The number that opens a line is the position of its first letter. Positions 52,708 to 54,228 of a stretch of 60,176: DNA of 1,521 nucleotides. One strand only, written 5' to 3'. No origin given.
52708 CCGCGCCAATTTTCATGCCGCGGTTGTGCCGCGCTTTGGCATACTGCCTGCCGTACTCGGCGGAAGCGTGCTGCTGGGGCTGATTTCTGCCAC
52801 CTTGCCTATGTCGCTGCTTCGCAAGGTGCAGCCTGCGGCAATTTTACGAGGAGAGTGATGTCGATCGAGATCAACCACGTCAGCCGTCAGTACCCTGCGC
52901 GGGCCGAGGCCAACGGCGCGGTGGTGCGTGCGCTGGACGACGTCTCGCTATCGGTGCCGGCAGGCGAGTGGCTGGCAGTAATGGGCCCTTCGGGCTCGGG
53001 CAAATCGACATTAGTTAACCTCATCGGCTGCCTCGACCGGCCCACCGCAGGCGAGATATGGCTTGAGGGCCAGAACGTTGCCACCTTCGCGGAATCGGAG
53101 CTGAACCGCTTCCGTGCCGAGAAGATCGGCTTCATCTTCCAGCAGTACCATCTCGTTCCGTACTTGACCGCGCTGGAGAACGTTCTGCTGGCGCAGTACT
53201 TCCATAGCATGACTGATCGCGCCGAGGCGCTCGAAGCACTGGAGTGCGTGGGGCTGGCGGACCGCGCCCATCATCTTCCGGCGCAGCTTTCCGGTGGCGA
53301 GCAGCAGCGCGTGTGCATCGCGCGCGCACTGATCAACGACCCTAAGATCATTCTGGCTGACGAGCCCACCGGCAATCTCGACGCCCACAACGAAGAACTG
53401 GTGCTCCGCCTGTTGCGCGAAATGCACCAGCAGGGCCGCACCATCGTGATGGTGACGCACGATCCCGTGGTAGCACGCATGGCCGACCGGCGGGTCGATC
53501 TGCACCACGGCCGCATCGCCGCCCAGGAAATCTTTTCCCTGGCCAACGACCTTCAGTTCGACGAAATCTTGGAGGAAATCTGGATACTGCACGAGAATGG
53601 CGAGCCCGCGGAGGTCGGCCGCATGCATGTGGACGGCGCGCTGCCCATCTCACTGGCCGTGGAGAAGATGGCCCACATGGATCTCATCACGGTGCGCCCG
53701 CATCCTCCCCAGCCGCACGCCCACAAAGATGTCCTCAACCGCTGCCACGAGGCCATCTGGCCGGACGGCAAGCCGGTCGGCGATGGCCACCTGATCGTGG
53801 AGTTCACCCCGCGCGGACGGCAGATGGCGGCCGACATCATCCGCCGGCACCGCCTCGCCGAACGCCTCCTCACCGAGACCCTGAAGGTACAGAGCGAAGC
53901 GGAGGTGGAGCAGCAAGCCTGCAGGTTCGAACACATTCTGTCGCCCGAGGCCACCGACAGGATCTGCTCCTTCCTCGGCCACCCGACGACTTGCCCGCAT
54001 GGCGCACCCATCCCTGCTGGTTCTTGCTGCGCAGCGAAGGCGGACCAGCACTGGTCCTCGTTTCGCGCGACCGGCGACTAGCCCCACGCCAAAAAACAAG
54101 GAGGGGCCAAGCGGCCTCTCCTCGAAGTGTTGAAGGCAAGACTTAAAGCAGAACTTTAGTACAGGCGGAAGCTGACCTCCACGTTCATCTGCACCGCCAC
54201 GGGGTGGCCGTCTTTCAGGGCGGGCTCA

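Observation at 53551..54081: ABC ATPase carries a complete DtxR/IdeR-like module with the Fe-type Cys-Glu-His site intact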

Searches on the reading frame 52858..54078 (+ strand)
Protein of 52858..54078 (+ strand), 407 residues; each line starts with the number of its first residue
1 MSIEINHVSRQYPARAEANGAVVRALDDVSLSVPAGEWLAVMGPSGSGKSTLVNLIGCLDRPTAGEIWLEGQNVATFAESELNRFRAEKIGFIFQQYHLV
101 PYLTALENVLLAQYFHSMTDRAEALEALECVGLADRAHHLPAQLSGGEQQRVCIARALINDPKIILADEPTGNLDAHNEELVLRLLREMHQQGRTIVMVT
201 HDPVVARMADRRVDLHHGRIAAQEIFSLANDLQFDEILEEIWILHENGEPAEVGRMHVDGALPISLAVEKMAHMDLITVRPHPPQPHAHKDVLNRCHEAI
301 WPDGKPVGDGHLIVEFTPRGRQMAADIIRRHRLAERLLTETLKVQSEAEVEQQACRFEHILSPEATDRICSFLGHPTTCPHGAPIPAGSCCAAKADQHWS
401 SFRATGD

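Call 4: search_protein_families(library=pfam, proteins=[window:52858-54078:+], max_evalue=0.1)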
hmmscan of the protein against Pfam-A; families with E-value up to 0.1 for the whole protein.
window:52858-54078:+ (407 aa): 11 families
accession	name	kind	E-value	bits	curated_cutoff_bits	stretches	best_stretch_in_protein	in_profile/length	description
PF00005.33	ABC_tran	-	2e-36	126.1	25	1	26-171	1-136/137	ABC transporter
PF02742.21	Fe_dep_repr_C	-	2.3e-28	98.4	27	1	317-386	1-69/70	Iron dependent repressor, metal binding and dimerisation domain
PF13304.12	AAA_21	-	3.4e-06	27.8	27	1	141-205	235-302/304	AAA domain, putative AbiEii toxin, Type IV TA system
PF13191.12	AAA_16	-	1.9e-05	25.7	32.6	1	21-191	11-161/167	AAA ATPase domain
PF02463.25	SMC_N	-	5.8e-05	23.1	40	1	141-214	134-210/220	RecF/RecN/SMC N terminal domain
PF13555.12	AAA_29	-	0.0037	17.4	27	1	36-53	23-39/61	P-loop containing region of AAA domain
PF20703.3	nSTAND1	-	0.0082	16.3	27.1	1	15-54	19-51/379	Novel STAND NTPase 1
PF03193.22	RsgA_GTPase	-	0.012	15.9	30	1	36-56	106-126/174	RsgA GTPase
PF01935.23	DUF87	-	0.071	13.6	23.2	0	39-56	26-43/220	Helicase HerA, central domain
PF13401.12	AAA_22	-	0.091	13.5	27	0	39-57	8-26/130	AAA domain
PF25199.1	nSTAND_NTPase5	-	0.093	13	34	0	6-53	12-58/145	Novel STAND NTPase 5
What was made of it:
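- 52858..53532 (+): Nucleotide-binding domain of the ATPase (residues 1-225), MacB/LolD/FtsE class. Pfam ABC_tran 2e-36 (call 4).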

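Call 5: search_protein_families(library=ncbifam, proteins=[window:52858-54078:+], max_evalue=0.1)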
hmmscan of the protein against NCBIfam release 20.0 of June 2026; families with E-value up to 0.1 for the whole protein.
window:52858-54078:+ (407 aa): 196 families (the best 25 are shown)
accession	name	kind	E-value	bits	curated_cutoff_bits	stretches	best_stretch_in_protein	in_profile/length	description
NF007826.0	PRK10535.1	equivalog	3.2e-68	230.6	966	1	3-223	5-224/648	macrolide ABC transporter ATP-binding protein/permease MacB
TIGR02673.1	FtsE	equivalog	1.1e-61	208.2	264.85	1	3-219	2-214/214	cell division ATP-binding protein FtsE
TIGR02211.1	LolD_lipo_ex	equivalog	1.5e-60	204.4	307.75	1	19-221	14-220/221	lipoprotein-releasing ABC transporter ATP-binding protein LolD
TIGR03608.1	L_ocin_972_ABC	subfamily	2.5e-59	200.2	254.85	1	24-215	12-206/206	putative bacteriocin export ABC transporter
NF008639.0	PRK11629.1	equivalog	2.7e-58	197.2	360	1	24-223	24-227/234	lipoprotein-releasing ABC transporter ATP-binding protein LolD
NF038007.1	ABC_ATP_DarD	equivalog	1.9e-57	194.3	375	1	23-219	18-217/218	darobactin export ABC transporter ATP-binding protein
TIGR02982.1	heterocyst_DevA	subfamily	9e-54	182.4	295.8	1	23-220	18-219/220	ABC exporter ATP-binding subunit, DevA family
NF007879.0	PRK10584.1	equivalog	1.9e-53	181.5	336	1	23-221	23-225/228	putative ABC transporter ATP-binding protein YbbA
TIGR02315.1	ABC_phnC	equivalog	6.5e-50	169.8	266.1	1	4-237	3-241/243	phosphonate ABC transporter ATP-binding protein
NF007027.0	PRK09493.1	equivalog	2.3e-48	164.7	379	1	23-222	14-216/240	glutamine ABC transporter ATP-binding protein GlnQ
TIGR01186.1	proV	subfamily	1.1e-46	159.6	326.6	1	24-220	7-208/363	betaine/proline/choline family ABC transporter ATP-binding protein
TIGR03265.1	PhnT2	equivalog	2.7e-46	158.4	457.7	1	22-246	16-243/353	putative 2-aminoethylphosphonate ABC transporter ATP-binding protein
TIGR00968.1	3a0106s01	subfamily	2.7e-45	154.7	342.75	1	23-221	13-210/237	sulfate ABC transporter ATP-binding protein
NF040933.2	ABC_arch_GlcV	equivalog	1.3e-43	149.2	450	1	2-280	2-282/357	glucose ABC transporter ATP-binding protein GlcV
TIGR03005.1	ectoine_ehuA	equivalog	1.4e-42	145.7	345.4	1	23-223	13-228/252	ectoine/hydroxyectoine ABC transporter ATP-binding protein EhuA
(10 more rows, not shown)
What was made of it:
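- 52858..53532 (+): NCBIfam best matches are MacB, FtsE and LolD (call 5).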

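Call 66: predict_structure(alignment_id=A3)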
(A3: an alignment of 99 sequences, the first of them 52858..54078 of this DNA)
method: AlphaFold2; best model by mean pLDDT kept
length: 407 residues; sequences in the alignment: 99
mean_pLDDT: 88.2   pTM: 0.69
mean pLDDT of the five models: 88.2, 86.2, 86.0, 85.9, 85.4
residues with pLDDT >= 90: 232; 70-90: 140; 50-70: 34; < 50: 1
segments of 3 or more residues with pLDDT < 50: none
pLDDT, mean of each block of 10 residues (from residue 1): 97 77 94 96 93 94 96 92 90 74 84 70 91 94 89 88 92 83 91 95 87 95 75 91 94 85 84 95 86 68 68 96 97 96 92 88 95 96 94 81 66
secondary structure, 60 per line:
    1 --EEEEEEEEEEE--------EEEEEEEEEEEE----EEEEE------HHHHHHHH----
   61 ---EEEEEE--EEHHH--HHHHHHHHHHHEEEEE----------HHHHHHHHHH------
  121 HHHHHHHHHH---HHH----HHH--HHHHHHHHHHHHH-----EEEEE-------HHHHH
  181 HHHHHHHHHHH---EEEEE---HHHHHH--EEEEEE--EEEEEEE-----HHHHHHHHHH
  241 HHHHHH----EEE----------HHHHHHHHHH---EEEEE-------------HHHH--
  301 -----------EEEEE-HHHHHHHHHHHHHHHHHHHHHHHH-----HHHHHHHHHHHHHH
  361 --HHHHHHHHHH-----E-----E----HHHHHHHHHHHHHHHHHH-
elements in order: E3-13 E22-33 E38-42 H49-56 E64-69 H79-89 E90-94 H105-114 H121-130 H146-158 E164-168 H176-191 E195-199 H203-208 E211-216 E219-225 H231-246 E251-253 H264-273 E277-281 H295-298 E312-316 H318-341 H347-360 H363-372 H389-406
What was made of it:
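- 52858..53532 (+): The last strand is 219-225 (call 66).
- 53533..53547 (+): Five-residue linker (226-230) between the NBD and helix alpha1 of the tail. Full-length AlphaFold model: strand 219-225, helix 231-246, pLDDT about 75 in between (call 66).
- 53698..53778 (+): Terriglobia-specific 27-aa insertion in the wing (P281-V307). It carries invariant Cys296-His297 and near-invariant His282, His287 and His289. Lower pLDDT of about 68, with a short helix at 295-298 (call 66).
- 54022..54081 (+): C-terminal Cys390-Cys391 pair, terminal helix and stop codon. This segment replaces the SH3/FeoA domain of canonical relatives. Helix 389-406 (call 66).
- A 5-residue NBD-tail linker (call 66). Full-length pTM is only 0.69, so the NBD-tail orientation is uncertain (call 66).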

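Call 68: fold_search(model_id=the predicted structure, library=pdb)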
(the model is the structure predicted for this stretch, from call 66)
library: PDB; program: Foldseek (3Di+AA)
matches with E <= 10: 1784; with E <= 0.001: 1362
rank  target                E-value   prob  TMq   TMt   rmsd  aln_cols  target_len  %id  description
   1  5lj9_B                2.3e-27  1.00  0.52  0.92   1.4       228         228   45  Structure of the E. coli MacB ABC domain (C2221) (released 2017-11-15)
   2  5lj9_A                3.2e-27  1.00  0.52  0.90   2.0       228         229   46  Structure of the E. coli MacB ABC domain (C2221) (released 2017-11-15)
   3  5lja                  1.8e-26  1.00  0.53  0.92   1.7       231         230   44  Structure of the E. coli MacB ABC domain (P6122) (released 2017-11-15)
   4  5lj7_B                5.8e-26  1.00  0.51  0.35  34.3       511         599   25  Structure of Aggregatibacter actinomycetemcomitans MacB bound to ATP (P21) (released 2017-11-15)
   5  3tif_B                1.0e-25  1.00  0.52  0.89   2.1       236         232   43  Dimeric structure of a post-hydrolysis state of the ATP-binding cassette MJ0796 bound to ADP and Pi (released 2012-03-21)
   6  5lil_A                1.0e-25  1.00  0.51  0.34  34.7       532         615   24  Structure of Aggregatibacter actinomycetemcomitans MacB bound to ATPyS (P21) (released 2017-11-15)
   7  3tif_A                1.1e-25  1.00  0.52  0.89   2.0       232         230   43  Dimeric structure of a post-hydrolysis state of the ATP-binding cassette MJ0796 bound to ADP and Pi (released 2012-03-21)
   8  5lil_B                2.1e-25  1.00  0.51  0.35  34.8       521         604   24  Structure of Aggregatibacter actinomycetemcomitans MacB bound to ATPyS (P21) (released 2017-11-15)
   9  5lj7_A                3.6e-25  1.00  0.51  0.36  34.5       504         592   25  Structure of Aggregatibacter actinomycetemcomitans MacB bound to ATP (P21) (released 2017-11-15)
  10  1l2t_A                6.7e-25  1.00  0.52  0.90   1.9       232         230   44  Dimeric Structure of MJ0796, a Bacterial ABC Transporter Cassette (released 2002-07-24)
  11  5lj6                  8.3e-25  1.00  0.52  0.36  35.2       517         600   23  Structure of Aggregatibacter actinomycetemcomitans MacB bound to ATPyS (P6522) (released 2017-11-15)
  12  5xu1_A                1.8e-24  1.00  0.50  0.89   2.4       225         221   45  Structure of a non-canonical ABC transporter from Streptococcus pneumoniae R6 (released 2018-01-24)
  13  1l2t_B                2.7e-24  1.00  0.52  0.89   2.2       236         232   44  Dimeric Structure of MJ0796, a Bacterial ABC Transporter Cassette (released 2002-07-24)
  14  1f3o                  4.0e-24  1.00  0.52  0.90   1.7       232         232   44  Crystal structure of MJ0796 ATP-binding cassette (released 2001-07-25)
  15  3tui_D                4.0e-24  1.00  0.52  0.61  12.0       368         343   24  Inward facing conformations of the MetNI methionine ABC transporter: CY5 native crystal form (released 2011-11-30)
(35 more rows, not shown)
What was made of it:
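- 52858..53532 (+): Foldseek gives E. coli MacB ABC domain at TM 0.92 and 45% identity (call 68).
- On Type VII (MacB/LolCDE/FtsEX) ABC systems: Foldseek MacB ABC domain TM 0.92, 45% identity (call 68).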
